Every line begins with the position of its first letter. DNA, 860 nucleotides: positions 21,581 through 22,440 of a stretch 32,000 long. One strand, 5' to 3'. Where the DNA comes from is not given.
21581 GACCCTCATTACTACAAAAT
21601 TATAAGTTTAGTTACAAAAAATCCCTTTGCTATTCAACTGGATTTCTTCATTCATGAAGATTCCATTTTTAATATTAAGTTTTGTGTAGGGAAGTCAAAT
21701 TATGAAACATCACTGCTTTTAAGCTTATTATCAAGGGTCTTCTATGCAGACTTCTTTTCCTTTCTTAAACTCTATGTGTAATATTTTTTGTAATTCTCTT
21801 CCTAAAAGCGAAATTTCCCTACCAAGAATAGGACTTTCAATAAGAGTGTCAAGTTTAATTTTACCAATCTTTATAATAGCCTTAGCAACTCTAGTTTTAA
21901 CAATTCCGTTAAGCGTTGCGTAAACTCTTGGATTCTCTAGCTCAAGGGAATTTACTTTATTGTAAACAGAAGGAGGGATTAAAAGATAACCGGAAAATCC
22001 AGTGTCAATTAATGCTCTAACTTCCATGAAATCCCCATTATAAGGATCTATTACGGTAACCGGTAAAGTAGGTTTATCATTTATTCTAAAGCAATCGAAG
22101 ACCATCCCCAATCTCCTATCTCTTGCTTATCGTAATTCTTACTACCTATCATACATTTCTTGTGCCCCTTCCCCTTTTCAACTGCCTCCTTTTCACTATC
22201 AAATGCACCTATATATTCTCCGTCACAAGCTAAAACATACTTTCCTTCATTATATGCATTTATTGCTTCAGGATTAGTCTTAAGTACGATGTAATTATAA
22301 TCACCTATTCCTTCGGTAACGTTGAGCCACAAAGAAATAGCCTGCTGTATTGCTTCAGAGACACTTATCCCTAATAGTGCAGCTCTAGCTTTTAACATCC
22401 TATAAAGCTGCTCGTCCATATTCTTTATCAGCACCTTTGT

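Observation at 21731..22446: Overlapping RHH-protein / retropepsin-like aspartic protease cassette: a toxin-antitoxin-like or protease-gated regulator module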

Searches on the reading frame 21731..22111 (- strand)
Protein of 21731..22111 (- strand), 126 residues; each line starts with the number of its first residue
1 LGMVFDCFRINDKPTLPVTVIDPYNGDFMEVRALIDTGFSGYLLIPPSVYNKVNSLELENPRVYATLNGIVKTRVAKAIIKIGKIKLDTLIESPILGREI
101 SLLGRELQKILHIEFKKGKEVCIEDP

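Call 3: search_protein_families(library=pfam, proteins=[window:21731-22111:-], max_evalue=1)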
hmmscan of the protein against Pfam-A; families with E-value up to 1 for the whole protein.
window:21731-22111:- (126 aa): 2 families
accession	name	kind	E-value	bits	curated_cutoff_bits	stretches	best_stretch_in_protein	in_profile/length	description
PF13650.11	Asp_protease_2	-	0.004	18.3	24.3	1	25-88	6-69/90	Aspartyl protease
PF13975.11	gag-asp_proteas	-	0.021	15.9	28.2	1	30-89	9-70/92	gag-polyprotein putative aspartyl protease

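Call 4: search_protein_families(library=ncbifam, proteins=[window:21731-22111:-], max_evalue=1)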
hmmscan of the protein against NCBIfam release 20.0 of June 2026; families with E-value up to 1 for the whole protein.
window:21731-22111:- (126 aa): 1 family
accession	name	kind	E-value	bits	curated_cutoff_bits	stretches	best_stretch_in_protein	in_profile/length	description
TIGR03698.1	clan_AA_DTGF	subfamily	6e-32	110.1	57.35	1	15-122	1-107/107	clan AA aspartic protease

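Call 9: find_homologous_proteins(query=window:21731-22105:-)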
Query window:21731-22105:- (124 aa): 22 proteins with E <= 0.001 among 29 candidates.
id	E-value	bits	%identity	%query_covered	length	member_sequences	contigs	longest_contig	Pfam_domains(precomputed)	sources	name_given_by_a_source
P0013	1.6e-73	262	98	100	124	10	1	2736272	-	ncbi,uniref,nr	ncbi:conserved hypothetical protein [Sulfolobus islandicus L.S.2.15]|uniref:Aspartyl protease n=1 Ta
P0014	4.1e-63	229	84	100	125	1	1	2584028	-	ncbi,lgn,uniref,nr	ncbi:clan AA aspartic protease [Acidianus sp. HS-5]|uniref:clan AA aspartic protease n=1 Tax=Acidian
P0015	2.0e-58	214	79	100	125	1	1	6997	-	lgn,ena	-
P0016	3.8e-58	213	79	100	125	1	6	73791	-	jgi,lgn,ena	jgi:clan AA aspartic protease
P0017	5.4e-58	212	78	100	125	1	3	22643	-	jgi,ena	-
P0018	7.5e-58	212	78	100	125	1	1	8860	-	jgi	-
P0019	3.4e-47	177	68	100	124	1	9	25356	-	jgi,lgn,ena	-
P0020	4.2e-47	177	68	100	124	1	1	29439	-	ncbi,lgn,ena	-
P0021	4.3e-47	177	68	100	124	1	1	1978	-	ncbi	-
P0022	4.6e-47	177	68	100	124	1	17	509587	-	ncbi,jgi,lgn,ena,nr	ncbi:MAG: clan AA aspartic protease [Sulfolobus sp.]|jgi:clan AA aspartic protease|nr:clan AA aspart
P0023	1.1e-46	176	67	100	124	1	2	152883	-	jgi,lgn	jgi:clan AA aspartic protease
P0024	1.8e-46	175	67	99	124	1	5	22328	-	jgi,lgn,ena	-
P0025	2.6e-46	175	67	100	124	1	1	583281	-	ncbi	ncbi:MAG: clan AA aspartic protease [Sulfolobus sp.]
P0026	3.2e-46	174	67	99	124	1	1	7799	-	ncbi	ncbi:MAG: clan AA aspartic protease [Sulfolobus sp.]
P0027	2.7e-44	168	67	99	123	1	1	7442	-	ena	-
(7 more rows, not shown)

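Call 20: search_protein_representatives(protein=window:21731-22105:-)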
Query: 124 residues. Proteins with E-value up to 0.001 (for the whole library): 41; up to 1e-10: 11; up to 1e-30: 1. The best 41 are listed.
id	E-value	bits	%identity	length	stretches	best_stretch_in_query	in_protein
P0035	1.2e-43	164.3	61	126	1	2-124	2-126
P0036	4.2e-24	101.2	59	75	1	1-74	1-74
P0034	4.6e-19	84.9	77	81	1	1-58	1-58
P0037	2.1e-18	82.8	91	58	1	1-44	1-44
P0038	8.9e-17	77.6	34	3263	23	4-33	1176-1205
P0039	2.2e-15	73.0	37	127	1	4-124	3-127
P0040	7.3e-15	71.4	35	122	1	1-121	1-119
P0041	6.8e-14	68.3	42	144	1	11-106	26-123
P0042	4.7e-13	65.5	34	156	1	10-110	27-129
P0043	3.1e-12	62.9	41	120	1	4-121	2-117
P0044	7.7e-11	58.4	39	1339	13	10-42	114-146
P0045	1.1e-09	54.6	38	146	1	10-108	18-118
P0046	1.9e-09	53.9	42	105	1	33-110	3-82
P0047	2.3e-09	53.6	37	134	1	7-113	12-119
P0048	7.9e-08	48.7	37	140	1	11-109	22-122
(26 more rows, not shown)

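Call 26: find_related_loci(query=A4, collection=genome_contigs, flank=3000)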
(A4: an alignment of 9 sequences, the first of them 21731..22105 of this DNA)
Query A4 (124 aa) in genome_contigs; peptide patterns used: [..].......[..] (x = any residue, [..] = any of these).
44 stretches matched a pattern; 6 encode a relative of the query (tblastn E <= 1e-3); 6 distinct loci.
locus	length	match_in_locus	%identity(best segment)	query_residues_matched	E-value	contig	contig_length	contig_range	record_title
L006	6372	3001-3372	68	1-124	1e-53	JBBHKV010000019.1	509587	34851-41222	Sulfolobaceae archaeon RB850M NODE_1_length_509587_cov_26.119988, whole genome shotgun sequence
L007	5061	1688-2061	49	1-124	3e-29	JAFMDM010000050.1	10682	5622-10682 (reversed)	MAG: Methanobacteriota archaeon isolate CPBay_Spr30G08_79 NODE_3933_length_10682_cov_5.205420, whole genome shotgun sequ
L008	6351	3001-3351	31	10-122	4e-13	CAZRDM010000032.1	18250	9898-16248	MAG TPA_asm: uncultured Candidatus Bathyarchaeia archaeon isolate SRP231805_co3_316 genome assembly, contig: NODE_1732_l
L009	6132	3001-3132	44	9-56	2e-5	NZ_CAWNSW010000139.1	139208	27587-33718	Stenomitos frigidus ULC18 isolate ena-yuan-GCF_003003795.1 NZ_PVWK01000099.1, whole genome shotgun sequence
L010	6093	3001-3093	47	23-56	2e-5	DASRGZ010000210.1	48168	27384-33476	MAG TPA_asm: Chthonomonadaceae bacterium isolate SMAG_U10071 k141_2448995, whole genome shotgun sequence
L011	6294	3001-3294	26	6-96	1e-4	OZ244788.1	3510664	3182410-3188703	MAG: uncultured Pseudohongiella sp. isolate 557b9bf4-2e8a-47be-828a-ee55f768ebc5 genome assembly, chromosome: 1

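Call 31: search_solved_structures(query=A2, max_evalue=1, show_alignments=2)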
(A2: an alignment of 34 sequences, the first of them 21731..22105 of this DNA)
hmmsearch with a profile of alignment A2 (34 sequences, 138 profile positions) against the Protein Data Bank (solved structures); distinct sequences matched with E-value up to 1: 6.
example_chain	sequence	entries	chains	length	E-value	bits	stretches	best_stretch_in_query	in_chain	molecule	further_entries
1bai_A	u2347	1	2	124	0.034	17.1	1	16-122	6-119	PROTEASE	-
5c9d_A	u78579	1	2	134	0.11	15.4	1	36-120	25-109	ApRick protease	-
5c9b_A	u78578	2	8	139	0.12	15.3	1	36-120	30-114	ApRick protease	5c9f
4z2z_A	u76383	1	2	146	0.14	15.1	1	21-134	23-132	DNA damage-inducible protein 1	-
2i1a_A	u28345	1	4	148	0.15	15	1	21-134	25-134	DNA damage-inducible protein DDI1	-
3ttp_A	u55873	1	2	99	0.3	14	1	76-124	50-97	HIV-1 protease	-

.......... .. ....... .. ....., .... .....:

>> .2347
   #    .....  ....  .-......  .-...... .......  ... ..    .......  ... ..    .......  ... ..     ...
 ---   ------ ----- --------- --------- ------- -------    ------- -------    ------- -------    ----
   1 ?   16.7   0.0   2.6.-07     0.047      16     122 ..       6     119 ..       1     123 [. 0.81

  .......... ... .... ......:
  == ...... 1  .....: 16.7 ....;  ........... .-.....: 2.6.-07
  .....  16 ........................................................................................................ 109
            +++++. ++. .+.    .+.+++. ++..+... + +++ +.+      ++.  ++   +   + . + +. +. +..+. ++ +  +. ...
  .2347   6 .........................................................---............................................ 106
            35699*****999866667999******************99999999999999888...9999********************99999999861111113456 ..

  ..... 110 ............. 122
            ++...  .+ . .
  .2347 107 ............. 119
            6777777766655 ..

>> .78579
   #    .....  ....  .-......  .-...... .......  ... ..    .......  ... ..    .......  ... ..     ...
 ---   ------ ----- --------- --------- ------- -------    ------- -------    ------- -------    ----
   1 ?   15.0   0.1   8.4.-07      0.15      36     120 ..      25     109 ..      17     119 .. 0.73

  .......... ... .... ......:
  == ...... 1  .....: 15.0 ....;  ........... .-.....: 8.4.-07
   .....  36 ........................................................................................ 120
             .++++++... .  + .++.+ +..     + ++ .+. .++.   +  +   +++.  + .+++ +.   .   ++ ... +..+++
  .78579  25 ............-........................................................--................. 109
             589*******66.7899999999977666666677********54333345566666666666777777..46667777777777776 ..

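Call 36: find_related_loci(query=A4, collection=metagenome_contigs, flank=3000)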
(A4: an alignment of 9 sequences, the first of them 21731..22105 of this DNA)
Query A4 (124 aa) in metagenome_contigs; peptide patterns used: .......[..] (x = any residue, [..] = any of these).
402 stretches matched a pattern; 60 encode a relative of the query (tblastn E <= 1e-3); 60 distinct loci.
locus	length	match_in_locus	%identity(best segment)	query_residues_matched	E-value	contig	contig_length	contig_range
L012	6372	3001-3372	100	1-124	7e-80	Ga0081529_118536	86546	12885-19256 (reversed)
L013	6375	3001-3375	79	1-124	5e-64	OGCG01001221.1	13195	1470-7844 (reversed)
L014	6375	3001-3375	79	1-124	5e-64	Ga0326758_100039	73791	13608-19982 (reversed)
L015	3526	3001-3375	78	1-124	9e-64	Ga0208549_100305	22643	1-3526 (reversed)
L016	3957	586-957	68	1-124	6e-53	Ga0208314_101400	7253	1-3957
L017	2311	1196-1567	68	1-124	3e-53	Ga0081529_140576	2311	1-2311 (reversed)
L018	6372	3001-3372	68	1-124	7e-53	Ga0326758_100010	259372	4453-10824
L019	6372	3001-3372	68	1-124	7e-53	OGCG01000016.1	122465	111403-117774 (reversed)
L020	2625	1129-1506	62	1-124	3e-50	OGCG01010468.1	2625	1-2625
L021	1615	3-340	93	12-124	1e-51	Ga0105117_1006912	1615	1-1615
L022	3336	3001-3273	64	1-91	2e-33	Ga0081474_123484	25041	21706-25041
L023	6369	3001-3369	67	1-123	5e-52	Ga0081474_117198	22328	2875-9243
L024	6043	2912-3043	91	1-44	4e-23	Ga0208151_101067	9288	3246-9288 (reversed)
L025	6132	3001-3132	91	1-44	4e-23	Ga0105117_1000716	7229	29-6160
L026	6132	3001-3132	91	1-44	4e-23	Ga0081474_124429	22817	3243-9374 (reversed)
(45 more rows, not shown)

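Call 56: search_dna_similar(query=window:21731-22105:-, collection=plasmids, mode=protein, max_evalue=0.001, max_rows=30)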
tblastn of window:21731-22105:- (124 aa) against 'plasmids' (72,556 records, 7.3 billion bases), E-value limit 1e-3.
No match.

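Call 57: search_dna_similar(query=window:21731-22105:-, collection=phages, mode=protein, max_evalue=0.001, max_rows=20)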
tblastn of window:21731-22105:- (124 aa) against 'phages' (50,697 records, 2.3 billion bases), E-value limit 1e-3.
No match.

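Call 65: search_protein_families(library=padloc, proteins=[window:21731-22105:-], max_evalue=0.1)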
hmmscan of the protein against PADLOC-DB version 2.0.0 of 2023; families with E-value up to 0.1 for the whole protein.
window:21731-22105:- (124 aa): 2 families
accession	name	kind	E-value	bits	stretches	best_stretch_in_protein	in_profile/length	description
PDLC01052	protease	-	1.6e-05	23.2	1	27-112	1-85/96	peptidase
PDLC01133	PEPT_D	-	0.0001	20.6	1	27-113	10-97/105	"Aspartyl protease, in the type III operon in Sulfolobales"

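Call 74: find_encoding_contigs(protein=P0013, flank=5000, max_places=4)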
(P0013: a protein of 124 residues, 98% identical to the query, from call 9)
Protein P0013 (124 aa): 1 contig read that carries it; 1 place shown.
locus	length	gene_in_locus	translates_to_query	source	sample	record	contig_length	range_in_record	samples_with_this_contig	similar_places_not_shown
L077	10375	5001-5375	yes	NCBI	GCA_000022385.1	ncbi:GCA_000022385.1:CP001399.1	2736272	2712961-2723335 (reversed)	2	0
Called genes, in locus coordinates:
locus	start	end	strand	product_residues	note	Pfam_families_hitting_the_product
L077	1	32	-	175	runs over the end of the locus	PF13245:AAA_19 (weak), PF13401:AAA_22 (weak), PF20720:nSTAND3 (weak), PF24883:NPHP3_N (faint), PF00004:AAA (weak), PF03266:NTPase_1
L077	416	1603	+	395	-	-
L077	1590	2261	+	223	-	PF06778:Chlor_dismutase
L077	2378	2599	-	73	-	-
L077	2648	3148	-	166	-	PF00293:NUDIX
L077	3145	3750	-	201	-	PF09335:VTT_dom (weak)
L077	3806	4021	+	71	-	-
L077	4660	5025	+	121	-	-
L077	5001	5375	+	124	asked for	-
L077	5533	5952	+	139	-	PF11969:DcpS_C, PF01230:HIT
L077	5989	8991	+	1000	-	PF01565:FAD_binding_4, PF12838:Fer4_7 (weak), PF13183:Fer4_8, PF13237:Fer4_10 (faint), PF13534:Fer4_17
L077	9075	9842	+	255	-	PF04321:RmlD_sub_bind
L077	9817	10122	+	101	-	PF21476:PF0610-like_N, PF23470:Zn_ribbon_PF0610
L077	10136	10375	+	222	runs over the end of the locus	PF00702:Hydrolase, PF13419:HAD_2, PF13242:Hydrolase_like (faint)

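Call 88: predict_structure(alignment_id=A9)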
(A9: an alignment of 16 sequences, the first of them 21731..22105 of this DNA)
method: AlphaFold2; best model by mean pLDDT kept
length: 124 residues; sequences in the alignment: 16
mean_pLDDT: 71.8   pTM: 0.66
mean pLDDT of the five models: 71.8, 67.7, 55.1, 54.7, 40.6
residues with pLDDT >= 90: 0; 70-90: 70; 50-70: 51; < 50: 3
segments of 3 or more residues with pLDDT < 50: none
pLDDT, mean of each block of 10 residues (from residue 1): 69 84 87 68 78 68 66 80 78 55 61 70 66
secondary structure, 60 per line:
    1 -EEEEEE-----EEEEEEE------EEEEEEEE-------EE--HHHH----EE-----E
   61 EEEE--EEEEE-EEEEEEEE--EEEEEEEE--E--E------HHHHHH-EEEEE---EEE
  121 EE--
elements in order: E2-7 E13-19 E26-33 H45-48 E60-64 E67-71 E73-80 E83-90 H103-108 E110-114 E118-122

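Call 92: fold_search(model_id=the predicted structure, library=pdb)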
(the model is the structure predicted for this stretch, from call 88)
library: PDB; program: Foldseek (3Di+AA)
matches with E <= 10: 549; with E <= 0.001: 0
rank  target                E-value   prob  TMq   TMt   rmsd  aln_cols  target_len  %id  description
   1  1fmb                  1.5e-02  1.00  0.57  0.65   3.8       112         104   19  EIAV PROTEASE COMPLEXED WITH THE INHIBITOR HBY-793 (released 1996-10-14)
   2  2w2w_B                1.8e-01  0.30  0.25  0.28  11.5        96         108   16  PLCg2 Split Pleckstrin Homology (PH) Domain (released 2009-05-05)
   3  7d66_C                2.1e-01  0.87  0.49  0.49   6.6       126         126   17  Crystal structure of retroviral protease-like domain of Ddi1 from Toxoplasma gondii (released 2022-02-09)
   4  7bu9_A                2.1e-01  0.12  0.17  0.12  16.3       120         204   10  Crystal Structure of Spindlin1-H3(K4me3-K9me2) complex (released 2020-10-14)
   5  4qw2_A                2.2e-01  0.08  0.15  0.11  16.5       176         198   11  FMRP N-terminal domain (R138Q) (released 2014-12-03)
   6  7d66_H                2.4e-01  0.85  0.50  0.52   6.3       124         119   17  Crystal structure of retroviral protease-like domain of Ddi1 from Toxoplasma gondii (released 2022-02-09)
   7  3k1w_A                2.4e-01  0.41  0.35  0.17  12.1       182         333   10  New Classes of Potent and Bioavailable Human Renin Inhibitors (released 2010-03-02)
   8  7d66_G                2.6e-01  0.84  0.50  0.51   6.4       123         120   17  Crystal structure of retroviral protease-like domain of Ddi1 from Toxoplasma gondii (released 2022-02-09)
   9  3o9l_C                2.7e-01  0.77  0.42  0.33   6.0       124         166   14  Design and optimisation of new piperidines as renin inhibitors (released 2011-03-02)
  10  4rt1_A                2.7e-01  0.23  0.23  0.25   7.1        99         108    9  Structure of the Alg44 PilZ domain (R95A mutant) from Pseudomonas aeruginosa PAO1 in complex with c-di-GMP (released 2015-04-08)
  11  7d66_L                2.8e-01  0.87  0.52  0.52   6.3       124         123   14  Crystal structure of retroviral protease-like domain of Ddi1 from Toxoplasma gondii (released 2022-02-09)
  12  4gj6_B                2.8e-01  0.41  0.36  0.18  11.3       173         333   13  Crystal structure of renin in complex with NVP-AYZ832 (compound 6a) (released 2013-03-06)
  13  3f6h_B                3.3e-01  0.12  0.21  0.21  14.0       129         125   14  Crystal structure of the regulatory domain of LiCMS in complexed with isoleucine - type III (released 2009-04-21)
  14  7s9y                  3.3e-01  0.08  0.19  0.04  16.4       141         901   11  Helicobacter Hepaticus CcsBA Open Conformation (released 2021-12-22)
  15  2zjk_A                3.5e-01  0.75  0.43  0.18   6.1       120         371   14  Crystal structure of the human BACE1 catalytic domain in complex with 4-(4-fluoro-benzyl)-piperazine-2-carboxylic acid (released 2009-01-20)
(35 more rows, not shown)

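Call 98: find_related_loci(query=A4, collection=viral_contigs, flank=4000)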
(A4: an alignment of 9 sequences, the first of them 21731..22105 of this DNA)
Query A4 (124 aa) in viral_contigs; peptide patterns used: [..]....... (x = any residue, [..] = any of these).
21 stretches matched a pattern, but none encodes a relative of the query by tblastn (E <= 1e-3).

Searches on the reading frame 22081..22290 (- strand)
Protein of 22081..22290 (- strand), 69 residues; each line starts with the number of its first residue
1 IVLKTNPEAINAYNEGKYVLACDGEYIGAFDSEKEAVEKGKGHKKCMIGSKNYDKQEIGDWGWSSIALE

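Call 29: search_protein_families(library=pfam, proteins=[window:22081-22290:-], max_evalue=10)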
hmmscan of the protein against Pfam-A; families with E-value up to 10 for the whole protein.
window:22081-22290:- (69 aa): 0 families
